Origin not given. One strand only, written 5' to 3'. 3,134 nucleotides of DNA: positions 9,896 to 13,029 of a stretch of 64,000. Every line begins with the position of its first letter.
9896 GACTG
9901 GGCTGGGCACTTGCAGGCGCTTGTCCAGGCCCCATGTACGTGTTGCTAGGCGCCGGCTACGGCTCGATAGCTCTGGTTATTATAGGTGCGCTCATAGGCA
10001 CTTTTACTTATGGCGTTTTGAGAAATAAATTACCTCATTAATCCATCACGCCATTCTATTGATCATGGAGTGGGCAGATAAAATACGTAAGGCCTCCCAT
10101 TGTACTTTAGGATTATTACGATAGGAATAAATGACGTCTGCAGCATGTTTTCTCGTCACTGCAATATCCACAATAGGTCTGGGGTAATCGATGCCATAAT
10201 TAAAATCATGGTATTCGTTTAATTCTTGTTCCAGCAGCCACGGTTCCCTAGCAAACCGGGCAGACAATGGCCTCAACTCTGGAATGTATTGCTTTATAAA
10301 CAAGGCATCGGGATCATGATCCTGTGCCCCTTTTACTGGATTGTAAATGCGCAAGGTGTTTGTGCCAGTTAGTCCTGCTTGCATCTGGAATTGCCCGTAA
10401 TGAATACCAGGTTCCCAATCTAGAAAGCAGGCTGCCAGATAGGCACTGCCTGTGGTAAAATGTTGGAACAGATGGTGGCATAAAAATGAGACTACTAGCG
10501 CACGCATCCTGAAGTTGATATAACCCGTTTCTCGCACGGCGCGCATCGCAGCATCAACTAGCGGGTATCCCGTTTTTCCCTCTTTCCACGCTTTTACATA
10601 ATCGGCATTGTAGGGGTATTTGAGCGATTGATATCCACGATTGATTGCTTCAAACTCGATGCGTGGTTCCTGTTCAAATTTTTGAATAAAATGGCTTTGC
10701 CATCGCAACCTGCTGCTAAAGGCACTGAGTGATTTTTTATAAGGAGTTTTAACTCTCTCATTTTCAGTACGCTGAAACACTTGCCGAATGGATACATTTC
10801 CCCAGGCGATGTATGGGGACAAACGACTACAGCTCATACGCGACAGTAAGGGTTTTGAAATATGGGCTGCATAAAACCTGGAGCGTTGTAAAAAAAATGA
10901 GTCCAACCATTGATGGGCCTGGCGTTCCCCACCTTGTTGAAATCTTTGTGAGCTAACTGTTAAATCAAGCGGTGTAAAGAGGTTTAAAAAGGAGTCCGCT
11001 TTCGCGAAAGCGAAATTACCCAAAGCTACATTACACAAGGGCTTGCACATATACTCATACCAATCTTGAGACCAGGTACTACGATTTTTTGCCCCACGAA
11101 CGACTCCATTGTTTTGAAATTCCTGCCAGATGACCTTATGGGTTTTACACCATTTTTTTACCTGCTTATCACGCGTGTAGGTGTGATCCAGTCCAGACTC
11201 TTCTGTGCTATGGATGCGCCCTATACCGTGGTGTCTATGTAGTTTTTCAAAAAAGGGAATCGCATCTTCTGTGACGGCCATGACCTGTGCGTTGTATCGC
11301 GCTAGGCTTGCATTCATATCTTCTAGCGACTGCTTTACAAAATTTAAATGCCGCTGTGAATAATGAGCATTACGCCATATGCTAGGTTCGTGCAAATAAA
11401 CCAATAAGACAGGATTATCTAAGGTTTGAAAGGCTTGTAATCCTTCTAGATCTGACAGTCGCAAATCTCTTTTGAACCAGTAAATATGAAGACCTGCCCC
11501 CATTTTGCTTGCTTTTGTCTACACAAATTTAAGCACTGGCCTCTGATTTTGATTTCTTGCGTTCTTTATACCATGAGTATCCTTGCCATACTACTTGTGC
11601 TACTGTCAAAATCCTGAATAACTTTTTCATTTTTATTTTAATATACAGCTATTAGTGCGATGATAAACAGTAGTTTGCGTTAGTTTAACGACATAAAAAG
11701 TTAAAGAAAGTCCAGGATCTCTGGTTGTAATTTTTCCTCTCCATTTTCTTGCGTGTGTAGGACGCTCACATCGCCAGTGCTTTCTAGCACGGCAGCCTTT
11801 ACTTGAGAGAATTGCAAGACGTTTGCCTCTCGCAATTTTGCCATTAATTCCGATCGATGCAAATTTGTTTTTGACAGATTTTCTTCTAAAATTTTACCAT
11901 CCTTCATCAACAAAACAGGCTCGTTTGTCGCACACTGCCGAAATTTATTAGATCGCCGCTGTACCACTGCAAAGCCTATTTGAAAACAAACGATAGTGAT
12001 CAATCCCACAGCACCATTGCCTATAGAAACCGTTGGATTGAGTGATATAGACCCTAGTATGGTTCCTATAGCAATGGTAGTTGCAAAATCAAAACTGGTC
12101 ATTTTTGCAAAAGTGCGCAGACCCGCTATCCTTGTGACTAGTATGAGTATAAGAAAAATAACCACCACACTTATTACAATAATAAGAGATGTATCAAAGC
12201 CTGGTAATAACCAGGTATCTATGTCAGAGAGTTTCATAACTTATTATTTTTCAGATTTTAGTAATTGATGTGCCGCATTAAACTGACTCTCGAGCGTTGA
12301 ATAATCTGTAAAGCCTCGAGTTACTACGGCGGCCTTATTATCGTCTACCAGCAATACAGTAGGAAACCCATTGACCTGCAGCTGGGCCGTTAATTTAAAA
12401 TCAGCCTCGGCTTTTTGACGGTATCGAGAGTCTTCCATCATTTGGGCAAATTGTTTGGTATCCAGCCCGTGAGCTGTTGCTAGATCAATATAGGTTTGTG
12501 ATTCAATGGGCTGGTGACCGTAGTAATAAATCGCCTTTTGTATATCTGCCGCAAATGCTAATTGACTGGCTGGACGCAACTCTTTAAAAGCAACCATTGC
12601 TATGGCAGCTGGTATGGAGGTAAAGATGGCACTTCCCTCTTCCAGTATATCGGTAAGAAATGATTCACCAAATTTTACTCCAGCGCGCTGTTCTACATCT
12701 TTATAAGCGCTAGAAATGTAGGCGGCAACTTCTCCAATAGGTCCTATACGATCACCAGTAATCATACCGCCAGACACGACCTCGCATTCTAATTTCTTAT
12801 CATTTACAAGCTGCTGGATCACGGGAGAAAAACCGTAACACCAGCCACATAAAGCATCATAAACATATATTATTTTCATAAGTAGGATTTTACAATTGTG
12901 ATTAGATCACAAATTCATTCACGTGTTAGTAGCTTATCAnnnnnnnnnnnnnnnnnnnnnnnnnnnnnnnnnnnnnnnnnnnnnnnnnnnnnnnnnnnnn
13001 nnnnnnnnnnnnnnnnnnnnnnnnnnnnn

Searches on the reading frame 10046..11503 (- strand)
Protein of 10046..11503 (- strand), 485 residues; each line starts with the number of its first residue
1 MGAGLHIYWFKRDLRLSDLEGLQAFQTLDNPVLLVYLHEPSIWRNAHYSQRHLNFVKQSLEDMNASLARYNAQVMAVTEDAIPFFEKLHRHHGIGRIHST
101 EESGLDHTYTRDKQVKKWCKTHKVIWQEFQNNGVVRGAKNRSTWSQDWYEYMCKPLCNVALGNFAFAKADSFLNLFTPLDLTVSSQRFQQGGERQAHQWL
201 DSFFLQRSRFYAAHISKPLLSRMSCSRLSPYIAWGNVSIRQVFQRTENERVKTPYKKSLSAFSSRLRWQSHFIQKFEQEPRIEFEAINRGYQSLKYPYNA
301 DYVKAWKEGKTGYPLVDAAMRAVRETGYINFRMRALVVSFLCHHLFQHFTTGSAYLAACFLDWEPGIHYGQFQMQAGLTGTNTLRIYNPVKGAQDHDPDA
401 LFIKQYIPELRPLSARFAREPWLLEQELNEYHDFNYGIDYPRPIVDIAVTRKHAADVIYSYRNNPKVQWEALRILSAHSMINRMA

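Call 3: search_protein_families(library=pfam, proteins=[window:10046-11503:-], max_evalue=0.01)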
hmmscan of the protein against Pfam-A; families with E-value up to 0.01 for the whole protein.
window:10046-11503:- (485 aa): 2 families
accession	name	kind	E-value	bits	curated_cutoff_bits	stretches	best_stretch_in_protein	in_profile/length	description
PF03441.19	FAD_binding_7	-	1.4e-59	201.3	27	1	262-457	1-200/203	FAD binding domain of DNA photolyase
PF00875.24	DNA_photolyase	-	1.5e-16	61.2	26.6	1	7-135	2-129/164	DNA photolyase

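Call 52: search_protein_families(library=ncbifam, proteins=[window:10046-11503:-], max_evalue=0.001)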
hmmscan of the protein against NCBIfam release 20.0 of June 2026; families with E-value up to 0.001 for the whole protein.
window:10046-11503:- (485 aa): 5 families
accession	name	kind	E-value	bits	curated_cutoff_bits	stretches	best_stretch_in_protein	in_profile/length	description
NF007955.0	PRK10674.1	equivalog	1.6e-46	159.2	506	1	5-456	3-463/472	deoxyribodipyrimidine photo-lyase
TIGR02765.1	crypto_DASH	subfamily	1.5e-43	149.3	317.05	2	184-410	205-431/431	DASH family cryptochrome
TIGR03556.1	photolyase_8HDF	exception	1.8e-39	135.9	884.6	2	190-451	205-461/471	deoxyribodipyrimidine photo-lyase, 8-HDF type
TIGR02766.1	crypt_chrom_pln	subfamily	1.8e-36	126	603.85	2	192-457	207-478/480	cryptochrome photoreceptor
TIGR00591.1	phr2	superfamily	1.3e-10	41.2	550.05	1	6-253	24-283/453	deoxyribodipyrimidine photo-lyase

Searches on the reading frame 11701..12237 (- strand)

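Call 3: search_protein_families(library=pfam, proteins=[window:11701-12237:-], max_evalue=0.01)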
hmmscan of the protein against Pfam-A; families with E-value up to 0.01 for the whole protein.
window:11701-12237:- (178 aa): 2 families
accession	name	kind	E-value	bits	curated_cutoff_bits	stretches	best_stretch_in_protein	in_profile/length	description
PF04239.17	DUF421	-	4.1e-18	65.5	23.6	1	95-164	2-71/129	YetF C-terminal domain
PF20730.2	YetF_N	-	1.1e-05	25.6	26.5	1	20-85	4-69/76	YetF N-terminal transmembrane domain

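Call 52: search_protein_families(library=ncbifam, proteins=[window:11701-12237:-], max_evalue=0.001)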
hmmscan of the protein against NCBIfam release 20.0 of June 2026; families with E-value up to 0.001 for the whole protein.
window:11701-12237:- (178 aa): 0 families

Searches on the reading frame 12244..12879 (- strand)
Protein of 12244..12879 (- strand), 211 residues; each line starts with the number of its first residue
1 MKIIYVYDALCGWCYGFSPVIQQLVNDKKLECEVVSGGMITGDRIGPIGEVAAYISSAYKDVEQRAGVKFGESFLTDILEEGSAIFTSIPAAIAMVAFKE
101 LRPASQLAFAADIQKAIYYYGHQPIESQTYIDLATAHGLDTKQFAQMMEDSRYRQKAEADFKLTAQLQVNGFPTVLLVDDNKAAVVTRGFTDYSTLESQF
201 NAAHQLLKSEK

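Call 3: search_protein_families(library=pfam, proteins=[window:12244-12879:-], max_evalue=0.01)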
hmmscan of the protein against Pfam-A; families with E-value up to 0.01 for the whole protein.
window:12244-12879:- (211 aa): 5 families
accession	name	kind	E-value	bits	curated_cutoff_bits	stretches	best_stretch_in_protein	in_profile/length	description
PF01323.26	DSBA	-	1.1e-12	48.6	25.6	1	3-199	2-189/191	DSBA-like thioredoxin domain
PF13743.12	Thioredoxin_5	-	5.1e-09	36.6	27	1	8-196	5-184/186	Thioredoxin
PF13728.12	TraF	-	5.6e-05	23.5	23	0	155-199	176-222/224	F plasmid transfer operon protein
PF13462.12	Thioredoxin_4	-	0.0015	19.2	23.2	1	104-178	75-146/165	Thioredoxin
PF00085.26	Thioredoxin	-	0.0029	18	23.5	0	162-199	63-100/103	Thioredoxin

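Call 52: search_protein_families(library=ncbifam, proteins=[window:12244-12879:-], max_evalue=0.001)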
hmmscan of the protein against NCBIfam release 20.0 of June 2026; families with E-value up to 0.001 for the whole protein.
window:12244-12879:- (211 aa): 1 family
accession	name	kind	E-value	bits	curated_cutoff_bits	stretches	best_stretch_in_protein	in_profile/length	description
TIGR01068.1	thioredoxin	equivalog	0.00014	21.9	96.8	0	158-202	55-99/101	thioredoxin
